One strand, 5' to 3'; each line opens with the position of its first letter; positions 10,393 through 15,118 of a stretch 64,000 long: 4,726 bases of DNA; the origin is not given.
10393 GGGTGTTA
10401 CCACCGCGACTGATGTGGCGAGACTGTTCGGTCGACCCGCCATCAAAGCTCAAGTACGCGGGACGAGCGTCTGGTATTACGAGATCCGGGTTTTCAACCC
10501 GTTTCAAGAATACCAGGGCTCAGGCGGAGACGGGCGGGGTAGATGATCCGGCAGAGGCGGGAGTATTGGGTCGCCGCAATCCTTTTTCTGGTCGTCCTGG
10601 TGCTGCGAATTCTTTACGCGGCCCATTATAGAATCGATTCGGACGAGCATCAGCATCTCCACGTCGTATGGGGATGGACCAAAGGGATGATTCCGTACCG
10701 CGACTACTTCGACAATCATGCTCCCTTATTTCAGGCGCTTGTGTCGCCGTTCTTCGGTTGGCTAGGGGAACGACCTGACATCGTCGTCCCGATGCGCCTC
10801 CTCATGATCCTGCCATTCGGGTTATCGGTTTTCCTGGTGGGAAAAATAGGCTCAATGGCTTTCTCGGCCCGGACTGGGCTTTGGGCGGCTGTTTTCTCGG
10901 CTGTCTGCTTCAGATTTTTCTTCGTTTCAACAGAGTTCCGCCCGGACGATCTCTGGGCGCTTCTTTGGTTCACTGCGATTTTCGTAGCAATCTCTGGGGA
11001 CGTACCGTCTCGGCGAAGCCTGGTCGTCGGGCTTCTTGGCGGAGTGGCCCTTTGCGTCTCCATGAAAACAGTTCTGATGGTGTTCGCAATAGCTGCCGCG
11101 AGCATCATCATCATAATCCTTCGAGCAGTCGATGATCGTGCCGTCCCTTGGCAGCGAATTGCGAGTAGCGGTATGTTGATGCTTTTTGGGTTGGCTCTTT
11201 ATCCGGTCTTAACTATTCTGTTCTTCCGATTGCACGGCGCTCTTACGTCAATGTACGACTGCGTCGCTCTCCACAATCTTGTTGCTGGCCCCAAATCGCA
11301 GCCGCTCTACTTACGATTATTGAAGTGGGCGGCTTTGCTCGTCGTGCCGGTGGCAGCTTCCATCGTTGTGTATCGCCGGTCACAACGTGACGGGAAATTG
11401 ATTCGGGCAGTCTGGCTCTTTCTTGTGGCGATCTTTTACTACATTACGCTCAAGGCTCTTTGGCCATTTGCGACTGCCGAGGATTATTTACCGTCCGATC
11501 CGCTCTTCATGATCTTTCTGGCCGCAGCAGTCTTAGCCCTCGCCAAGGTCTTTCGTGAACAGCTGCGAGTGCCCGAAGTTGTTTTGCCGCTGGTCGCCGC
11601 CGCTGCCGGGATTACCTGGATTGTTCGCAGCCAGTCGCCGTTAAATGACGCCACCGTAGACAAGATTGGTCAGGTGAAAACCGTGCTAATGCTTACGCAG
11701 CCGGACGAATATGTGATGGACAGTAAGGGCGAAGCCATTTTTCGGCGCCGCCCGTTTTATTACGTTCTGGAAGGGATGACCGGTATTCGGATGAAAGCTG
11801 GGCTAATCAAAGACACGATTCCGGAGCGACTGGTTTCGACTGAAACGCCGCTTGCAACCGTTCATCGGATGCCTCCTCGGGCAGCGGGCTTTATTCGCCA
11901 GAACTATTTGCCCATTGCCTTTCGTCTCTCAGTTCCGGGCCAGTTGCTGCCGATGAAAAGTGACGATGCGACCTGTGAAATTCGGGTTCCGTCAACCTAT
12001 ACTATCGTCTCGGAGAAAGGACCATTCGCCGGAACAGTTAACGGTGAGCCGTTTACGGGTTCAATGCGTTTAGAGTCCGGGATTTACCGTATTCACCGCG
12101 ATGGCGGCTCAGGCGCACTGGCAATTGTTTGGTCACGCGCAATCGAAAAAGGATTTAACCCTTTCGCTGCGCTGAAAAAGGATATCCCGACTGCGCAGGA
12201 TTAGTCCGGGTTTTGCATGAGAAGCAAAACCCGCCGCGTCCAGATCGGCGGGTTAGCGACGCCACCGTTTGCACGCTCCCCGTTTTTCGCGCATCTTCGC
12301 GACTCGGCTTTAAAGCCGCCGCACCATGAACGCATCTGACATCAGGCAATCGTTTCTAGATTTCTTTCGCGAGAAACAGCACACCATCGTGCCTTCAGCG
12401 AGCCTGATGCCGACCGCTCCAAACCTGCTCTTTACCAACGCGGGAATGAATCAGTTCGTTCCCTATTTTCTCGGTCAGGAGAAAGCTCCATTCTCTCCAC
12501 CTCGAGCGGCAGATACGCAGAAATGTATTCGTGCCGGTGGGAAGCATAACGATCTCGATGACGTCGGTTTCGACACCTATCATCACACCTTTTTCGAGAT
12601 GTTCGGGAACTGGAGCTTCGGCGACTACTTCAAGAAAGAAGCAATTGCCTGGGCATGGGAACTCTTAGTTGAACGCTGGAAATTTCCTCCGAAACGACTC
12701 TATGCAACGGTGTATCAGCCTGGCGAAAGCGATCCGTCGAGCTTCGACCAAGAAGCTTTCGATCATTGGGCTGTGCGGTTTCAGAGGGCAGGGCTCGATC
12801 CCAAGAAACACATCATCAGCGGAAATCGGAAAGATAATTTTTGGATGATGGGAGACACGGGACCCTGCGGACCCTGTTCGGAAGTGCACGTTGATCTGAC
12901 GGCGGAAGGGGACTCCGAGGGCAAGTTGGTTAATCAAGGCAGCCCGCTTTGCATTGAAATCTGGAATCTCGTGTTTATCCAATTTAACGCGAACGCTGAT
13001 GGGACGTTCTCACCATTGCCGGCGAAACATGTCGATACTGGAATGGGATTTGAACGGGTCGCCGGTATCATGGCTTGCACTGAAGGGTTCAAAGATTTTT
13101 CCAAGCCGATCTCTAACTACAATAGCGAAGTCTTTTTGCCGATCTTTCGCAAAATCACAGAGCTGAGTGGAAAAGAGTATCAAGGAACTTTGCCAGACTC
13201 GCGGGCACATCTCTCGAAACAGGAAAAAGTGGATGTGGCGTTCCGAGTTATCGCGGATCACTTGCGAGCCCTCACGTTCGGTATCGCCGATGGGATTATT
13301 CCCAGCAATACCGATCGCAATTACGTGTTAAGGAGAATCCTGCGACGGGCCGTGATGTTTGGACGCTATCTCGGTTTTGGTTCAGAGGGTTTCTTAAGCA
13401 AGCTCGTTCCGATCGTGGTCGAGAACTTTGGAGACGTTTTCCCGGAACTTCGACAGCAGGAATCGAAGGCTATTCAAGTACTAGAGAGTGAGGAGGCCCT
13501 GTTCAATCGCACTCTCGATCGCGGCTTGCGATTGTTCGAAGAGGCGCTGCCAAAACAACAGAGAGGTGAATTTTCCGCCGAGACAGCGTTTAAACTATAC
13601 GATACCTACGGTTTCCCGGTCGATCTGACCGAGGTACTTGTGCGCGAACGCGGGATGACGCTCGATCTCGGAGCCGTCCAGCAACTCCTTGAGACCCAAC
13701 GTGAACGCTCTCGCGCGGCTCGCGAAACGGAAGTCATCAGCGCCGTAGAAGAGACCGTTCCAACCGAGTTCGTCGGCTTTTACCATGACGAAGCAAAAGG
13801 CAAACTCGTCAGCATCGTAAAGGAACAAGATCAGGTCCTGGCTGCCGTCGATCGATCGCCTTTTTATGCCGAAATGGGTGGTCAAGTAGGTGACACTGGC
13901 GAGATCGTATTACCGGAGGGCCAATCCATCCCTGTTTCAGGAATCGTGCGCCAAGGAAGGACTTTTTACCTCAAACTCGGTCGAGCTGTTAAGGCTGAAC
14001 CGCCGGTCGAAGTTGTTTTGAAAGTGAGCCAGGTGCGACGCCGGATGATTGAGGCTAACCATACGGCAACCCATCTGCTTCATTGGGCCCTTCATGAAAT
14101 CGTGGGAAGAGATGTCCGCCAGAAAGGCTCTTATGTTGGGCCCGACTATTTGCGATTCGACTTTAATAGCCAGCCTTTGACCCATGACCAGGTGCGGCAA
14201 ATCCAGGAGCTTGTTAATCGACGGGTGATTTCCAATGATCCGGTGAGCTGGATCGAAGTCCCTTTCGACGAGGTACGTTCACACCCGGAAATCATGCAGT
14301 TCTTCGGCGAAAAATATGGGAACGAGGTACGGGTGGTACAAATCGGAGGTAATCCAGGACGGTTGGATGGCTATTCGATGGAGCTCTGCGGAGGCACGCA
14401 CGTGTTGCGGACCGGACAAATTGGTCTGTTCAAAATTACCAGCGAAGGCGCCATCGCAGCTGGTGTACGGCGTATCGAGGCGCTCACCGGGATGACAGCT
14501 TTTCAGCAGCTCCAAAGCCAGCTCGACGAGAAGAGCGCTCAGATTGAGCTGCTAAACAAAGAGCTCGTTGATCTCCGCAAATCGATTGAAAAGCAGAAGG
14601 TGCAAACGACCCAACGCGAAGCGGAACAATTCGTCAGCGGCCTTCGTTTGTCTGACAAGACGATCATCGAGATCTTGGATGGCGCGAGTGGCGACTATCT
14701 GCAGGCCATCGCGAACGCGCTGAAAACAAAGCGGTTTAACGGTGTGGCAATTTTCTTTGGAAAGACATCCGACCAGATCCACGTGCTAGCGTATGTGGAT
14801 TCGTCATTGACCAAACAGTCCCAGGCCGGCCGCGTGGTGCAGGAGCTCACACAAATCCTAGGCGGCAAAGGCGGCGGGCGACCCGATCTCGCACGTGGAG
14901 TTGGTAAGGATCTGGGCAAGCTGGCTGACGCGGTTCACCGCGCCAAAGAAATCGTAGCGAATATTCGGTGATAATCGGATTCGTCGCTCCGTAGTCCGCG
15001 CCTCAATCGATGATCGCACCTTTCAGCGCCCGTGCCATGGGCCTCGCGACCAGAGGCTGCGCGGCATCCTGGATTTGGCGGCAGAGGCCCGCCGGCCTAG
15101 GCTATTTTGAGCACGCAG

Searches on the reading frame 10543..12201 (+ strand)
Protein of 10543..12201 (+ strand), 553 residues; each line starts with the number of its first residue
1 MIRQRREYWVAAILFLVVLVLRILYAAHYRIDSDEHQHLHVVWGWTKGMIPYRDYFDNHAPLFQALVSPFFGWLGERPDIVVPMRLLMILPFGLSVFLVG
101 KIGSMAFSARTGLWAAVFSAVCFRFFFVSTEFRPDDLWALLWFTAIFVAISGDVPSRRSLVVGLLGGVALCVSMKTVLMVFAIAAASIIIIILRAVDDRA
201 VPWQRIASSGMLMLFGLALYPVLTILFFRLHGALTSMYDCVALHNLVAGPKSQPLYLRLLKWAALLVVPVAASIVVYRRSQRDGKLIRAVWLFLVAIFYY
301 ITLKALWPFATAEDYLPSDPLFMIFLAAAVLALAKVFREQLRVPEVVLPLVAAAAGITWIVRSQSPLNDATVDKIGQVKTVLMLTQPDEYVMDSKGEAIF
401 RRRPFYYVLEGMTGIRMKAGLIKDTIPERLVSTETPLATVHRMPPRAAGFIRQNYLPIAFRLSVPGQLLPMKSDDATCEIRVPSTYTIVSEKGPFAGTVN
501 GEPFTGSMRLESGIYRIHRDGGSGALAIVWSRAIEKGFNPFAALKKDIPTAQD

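Call 63: search_protein_families(library=pfam, proteins=[window:10543-12201:+], max_evalue=0.001)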
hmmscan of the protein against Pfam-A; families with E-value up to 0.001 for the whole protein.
window:10543-12201:+ (553 aa): 1 family
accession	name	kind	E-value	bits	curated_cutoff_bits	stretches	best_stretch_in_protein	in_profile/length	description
PF13231.12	PMT_2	-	1.2e-05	26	26.1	1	82-190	22-129/160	Dolichyl-phosphate-mannose-protein mannosyltransferase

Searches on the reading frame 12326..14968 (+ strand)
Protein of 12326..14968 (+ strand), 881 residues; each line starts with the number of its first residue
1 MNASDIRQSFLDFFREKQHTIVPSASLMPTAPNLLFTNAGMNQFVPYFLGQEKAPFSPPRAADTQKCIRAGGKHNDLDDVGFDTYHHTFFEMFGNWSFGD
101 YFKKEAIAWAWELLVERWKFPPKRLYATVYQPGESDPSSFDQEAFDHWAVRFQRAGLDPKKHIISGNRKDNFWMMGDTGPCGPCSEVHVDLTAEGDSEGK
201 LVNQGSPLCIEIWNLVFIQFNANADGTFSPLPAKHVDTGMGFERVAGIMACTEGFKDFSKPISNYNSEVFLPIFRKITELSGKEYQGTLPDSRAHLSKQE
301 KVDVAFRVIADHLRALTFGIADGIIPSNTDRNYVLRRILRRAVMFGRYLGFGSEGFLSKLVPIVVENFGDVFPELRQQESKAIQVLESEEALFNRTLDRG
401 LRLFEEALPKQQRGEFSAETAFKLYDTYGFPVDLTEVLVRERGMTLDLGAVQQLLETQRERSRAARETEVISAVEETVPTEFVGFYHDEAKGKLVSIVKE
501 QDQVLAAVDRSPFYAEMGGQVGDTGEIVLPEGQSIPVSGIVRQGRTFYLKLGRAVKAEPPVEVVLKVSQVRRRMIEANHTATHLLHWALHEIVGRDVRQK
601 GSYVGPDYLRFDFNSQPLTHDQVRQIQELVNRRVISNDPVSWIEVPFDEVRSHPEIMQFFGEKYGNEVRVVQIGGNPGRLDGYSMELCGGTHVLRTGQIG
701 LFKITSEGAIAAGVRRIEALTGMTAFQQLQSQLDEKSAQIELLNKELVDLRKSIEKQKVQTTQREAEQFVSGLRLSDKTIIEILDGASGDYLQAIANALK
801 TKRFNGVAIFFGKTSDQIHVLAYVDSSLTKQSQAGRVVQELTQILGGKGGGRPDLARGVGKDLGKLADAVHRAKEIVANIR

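Call 63: search_protein_families(library=pfam, proteins=[window:12326-14968:+], max_evalue=0.001)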
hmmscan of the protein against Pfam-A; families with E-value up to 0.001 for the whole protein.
window:12326-14968:+ (881 aa): 3 families
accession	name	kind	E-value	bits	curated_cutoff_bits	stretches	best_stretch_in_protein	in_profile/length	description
PF01411.24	tRNA-synt_2c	-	8.9e-170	566.3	30.3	1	5-545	1-525/552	tRNA synthetases class II (A)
PF07973.19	tRNA_SAD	-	6.7e-17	61.6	24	1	668-718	1-44/44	Threonyl and Alanyl tRNA synthetase second additional domain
PF02272.25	DHHA1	-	2.6e-12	47.5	25.9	1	779-878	4-101/102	DHHA1 domain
